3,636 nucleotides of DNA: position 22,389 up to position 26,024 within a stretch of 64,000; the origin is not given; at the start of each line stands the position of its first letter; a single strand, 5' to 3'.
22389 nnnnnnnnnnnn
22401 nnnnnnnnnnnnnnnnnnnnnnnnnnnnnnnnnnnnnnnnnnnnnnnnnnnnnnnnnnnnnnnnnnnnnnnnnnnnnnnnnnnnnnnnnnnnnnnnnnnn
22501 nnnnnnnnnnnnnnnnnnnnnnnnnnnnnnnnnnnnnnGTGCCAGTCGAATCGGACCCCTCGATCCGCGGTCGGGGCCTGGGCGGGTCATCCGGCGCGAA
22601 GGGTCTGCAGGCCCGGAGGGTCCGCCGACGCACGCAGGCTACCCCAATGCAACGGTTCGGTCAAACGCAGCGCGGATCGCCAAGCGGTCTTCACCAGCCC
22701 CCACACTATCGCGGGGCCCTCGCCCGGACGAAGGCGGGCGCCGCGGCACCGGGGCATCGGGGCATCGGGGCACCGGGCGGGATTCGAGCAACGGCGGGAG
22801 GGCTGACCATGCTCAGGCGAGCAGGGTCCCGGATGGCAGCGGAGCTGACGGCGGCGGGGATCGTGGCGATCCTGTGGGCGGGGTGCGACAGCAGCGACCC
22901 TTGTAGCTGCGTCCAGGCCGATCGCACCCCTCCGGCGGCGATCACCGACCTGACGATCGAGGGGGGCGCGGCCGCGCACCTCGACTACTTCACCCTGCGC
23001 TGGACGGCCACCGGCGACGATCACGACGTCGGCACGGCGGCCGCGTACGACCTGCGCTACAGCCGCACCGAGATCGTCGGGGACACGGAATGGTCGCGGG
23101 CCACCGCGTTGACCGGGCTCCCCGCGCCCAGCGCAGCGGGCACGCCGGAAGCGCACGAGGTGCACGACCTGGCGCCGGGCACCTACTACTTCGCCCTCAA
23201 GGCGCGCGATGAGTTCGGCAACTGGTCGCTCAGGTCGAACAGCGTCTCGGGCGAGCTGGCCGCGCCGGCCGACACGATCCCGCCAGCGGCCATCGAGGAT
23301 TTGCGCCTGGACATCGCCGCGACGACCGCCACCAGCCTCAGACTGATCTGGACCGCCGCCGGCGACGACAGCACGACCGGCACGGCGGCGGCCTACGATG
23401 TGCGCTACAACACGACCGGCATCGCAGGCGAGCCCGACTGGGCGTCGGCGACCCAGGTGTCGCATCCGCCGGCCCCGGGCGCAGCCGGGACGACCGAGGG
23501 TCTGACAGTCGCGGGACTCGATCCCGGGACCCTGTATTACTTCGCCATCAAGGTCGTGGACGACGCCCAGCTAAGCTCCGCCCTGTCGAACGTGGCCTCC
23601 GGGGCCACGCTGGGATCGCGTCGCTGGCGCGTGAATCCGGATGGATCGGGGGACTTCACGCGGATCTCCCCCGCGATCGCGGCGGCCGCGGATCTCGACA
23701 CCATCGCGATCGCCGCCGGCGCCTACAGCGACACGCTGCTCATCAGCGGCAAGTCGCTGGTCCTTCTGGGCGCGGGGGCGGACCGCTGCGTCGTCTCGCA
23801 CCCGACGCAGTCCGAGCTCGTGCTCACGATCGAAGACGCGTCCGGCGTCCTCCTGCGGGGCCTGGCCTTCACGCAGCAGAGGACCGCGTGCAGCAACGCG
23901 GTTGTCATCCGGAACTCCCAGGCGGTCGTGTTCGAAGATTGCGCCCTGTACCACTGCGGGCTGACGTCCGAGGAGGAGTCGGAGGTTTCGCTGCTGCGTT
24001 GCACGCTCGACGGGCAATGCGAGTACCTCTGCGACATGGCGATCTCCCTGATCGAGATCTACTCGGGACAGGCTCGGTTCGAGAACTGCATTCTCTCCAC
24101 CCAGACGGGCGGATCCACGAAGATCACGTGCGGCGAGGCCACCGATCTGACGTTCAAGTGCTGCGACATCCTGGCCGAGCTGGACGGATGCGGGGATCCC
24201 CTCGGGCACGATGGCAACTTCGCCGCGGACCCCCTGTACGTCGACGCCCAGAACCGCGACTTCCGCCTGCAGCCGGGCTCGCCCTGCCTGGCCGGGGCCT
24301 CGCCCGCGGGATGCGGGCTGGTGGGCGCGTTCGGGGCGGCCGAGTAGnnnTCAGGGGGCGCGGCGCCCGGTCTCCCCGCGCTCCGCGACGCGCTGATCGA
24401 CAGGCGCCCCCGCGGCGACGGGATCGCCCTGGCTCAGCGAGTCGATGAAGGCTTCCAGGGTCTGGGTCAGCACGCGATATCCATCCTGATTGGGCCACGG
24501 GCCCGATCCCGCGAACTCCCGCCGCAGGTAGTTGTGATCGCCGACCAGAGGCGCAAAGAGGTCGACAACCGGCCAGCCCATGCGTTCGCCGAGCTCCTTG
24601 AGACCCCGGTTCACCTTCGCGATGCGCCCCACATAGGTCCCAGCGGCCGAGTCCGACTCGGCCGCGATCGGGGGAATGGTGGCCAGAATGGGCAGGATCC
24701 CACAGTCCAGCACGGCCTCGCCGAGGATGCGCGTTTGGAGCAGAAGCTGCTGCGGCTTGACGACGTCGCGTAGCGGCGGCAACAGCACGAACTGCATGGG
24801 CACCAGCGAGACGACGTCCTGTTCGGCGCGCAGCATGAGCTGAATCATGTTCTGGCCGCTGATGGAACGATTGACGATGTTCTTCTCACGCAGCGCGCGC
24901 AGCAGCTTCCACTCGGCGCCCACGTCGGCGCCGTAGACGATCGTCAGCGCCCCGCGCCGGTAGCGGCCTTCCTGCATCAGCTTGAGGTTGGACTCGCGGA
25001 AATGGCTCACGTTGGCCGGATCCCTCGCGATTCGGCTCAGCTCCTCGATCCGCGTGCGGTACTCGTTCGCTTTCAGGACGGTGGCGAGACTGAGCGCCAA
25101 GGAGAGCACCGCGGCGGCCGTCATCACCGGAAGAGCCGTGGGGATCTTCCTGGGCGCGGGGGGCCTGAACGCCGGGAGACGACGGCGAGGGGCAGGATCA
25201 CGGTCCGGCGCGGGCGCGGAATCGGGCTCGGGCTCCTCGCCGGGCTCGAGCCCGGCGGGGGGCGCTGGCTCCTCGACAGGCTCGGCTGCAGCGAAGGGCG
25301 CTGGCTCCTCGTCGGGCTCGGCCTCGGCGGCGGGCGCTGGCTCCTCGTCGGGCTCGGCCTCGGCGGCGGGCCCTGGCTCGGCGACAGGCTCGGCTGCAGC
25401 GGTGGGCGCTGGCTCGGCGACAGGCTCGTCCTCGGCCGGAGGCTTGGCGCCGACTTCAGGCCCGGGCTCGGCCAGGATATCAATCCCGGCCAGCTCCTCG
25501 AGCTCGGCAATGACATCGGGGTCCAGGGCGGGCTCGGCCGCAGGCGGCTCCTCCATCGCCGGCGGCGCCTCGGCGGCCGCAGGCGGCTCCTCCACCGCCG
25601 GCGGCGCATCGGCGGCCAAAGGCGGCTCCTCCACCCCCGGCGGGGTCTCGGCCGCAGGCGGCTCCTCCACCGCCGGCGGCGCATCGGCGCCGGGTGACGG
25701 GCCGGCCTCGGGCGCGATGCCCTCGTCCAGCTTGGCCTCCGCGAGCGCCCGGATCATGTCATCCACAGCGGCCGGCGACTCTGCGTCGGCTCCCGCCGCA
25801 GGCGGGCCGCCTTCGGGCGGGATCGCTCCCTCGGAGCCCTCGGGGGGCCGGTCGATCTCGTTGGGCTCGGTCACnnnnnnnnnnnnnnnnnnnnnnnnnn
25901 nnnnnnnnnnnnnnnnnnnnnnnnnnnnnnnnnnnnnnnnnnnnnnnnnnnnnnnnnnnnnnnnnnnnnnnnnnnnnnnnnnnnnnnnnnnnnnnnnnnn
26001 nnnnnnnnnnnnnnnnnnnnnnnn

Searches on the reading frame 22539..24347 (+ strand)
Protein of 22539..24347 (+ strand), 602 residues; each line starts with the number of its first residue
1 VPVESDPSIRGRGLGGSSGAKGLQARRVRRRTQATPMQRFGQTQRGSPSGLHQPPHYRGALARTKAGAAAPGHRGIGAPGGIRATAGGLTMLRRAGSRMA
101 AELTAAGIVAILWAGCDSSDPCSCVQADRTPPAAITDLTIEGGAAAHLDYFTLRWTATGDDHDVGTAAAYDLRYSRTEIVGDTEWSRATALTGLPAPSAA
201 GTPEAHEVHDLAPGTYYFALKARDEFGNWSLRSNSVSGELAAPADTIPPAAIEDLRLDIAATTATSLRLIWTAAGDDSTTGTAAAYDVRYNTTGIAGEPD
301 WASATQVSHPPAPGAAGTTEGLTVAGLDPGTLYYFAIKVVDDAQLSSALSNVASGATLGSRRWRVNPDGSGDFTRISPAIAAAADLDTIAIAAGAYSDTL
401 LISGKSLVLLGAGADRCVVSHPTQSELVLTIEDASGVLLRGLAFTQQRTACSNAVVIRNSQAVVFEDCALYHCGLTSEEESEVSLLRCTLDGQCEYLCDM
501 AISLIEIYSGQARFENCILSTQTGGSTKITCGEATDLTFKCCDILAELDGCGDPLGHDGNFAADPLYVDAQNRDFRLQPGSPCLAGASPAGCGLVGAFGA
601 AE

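Call 36: search_protein_families(library=pfam, proteins=[window:22539-24347:+], max_evalue=0.00001)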
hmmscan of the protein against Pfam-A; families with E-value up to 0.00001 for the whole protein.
window:22539-24347:+ (602 aa): 1 family
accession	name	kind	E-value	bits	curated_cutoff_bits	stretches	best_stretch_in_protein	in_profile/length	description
PF00041.27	fn3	-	1.1e-09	38.8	25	1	257-348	6-80/84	Fibronectin type III domain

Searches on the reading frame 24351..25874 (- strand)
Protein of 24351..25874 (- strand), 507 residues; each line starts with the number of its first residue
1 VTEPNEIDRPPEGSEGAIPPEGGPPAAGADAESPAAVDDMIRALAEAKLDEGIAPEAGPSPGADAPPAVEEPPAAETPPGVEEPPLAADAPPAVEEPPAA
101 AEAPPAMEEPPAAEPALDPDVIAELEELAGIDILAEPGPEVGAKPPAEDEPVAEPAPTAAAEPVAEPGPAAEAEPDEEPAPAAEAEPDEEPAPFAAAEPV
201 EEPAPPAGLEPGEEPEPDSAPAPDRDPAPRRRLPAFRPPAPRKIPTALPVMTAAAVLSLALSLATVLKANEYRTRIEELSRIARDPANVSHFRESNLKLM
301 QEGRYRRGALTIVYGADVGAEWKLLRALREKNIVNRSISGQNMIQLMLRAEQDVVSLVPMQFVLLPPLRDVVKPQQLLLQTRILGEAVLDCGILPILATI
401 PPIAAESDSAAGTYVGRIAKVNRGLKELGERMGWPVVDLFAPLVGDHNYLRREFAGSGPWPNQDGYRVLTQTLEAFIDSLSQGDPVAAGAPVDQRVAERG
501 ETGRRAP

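Call 36: search_protein_families(library=pfam, proteins=[window:24351-25874:-], max_evalue=0.00001)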
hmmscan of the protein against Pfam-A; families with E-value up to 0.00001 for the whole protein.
window:24351-25874:- (507 aa): 1 family
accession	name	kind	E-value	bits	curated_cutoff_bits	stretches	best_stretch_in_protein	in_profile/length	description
PF13472.12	Lipase_GDSL_2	-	4.1e-06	27.9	32.9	0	394-468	103-178/178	GDSL-like Lipase/Acylhydrolase family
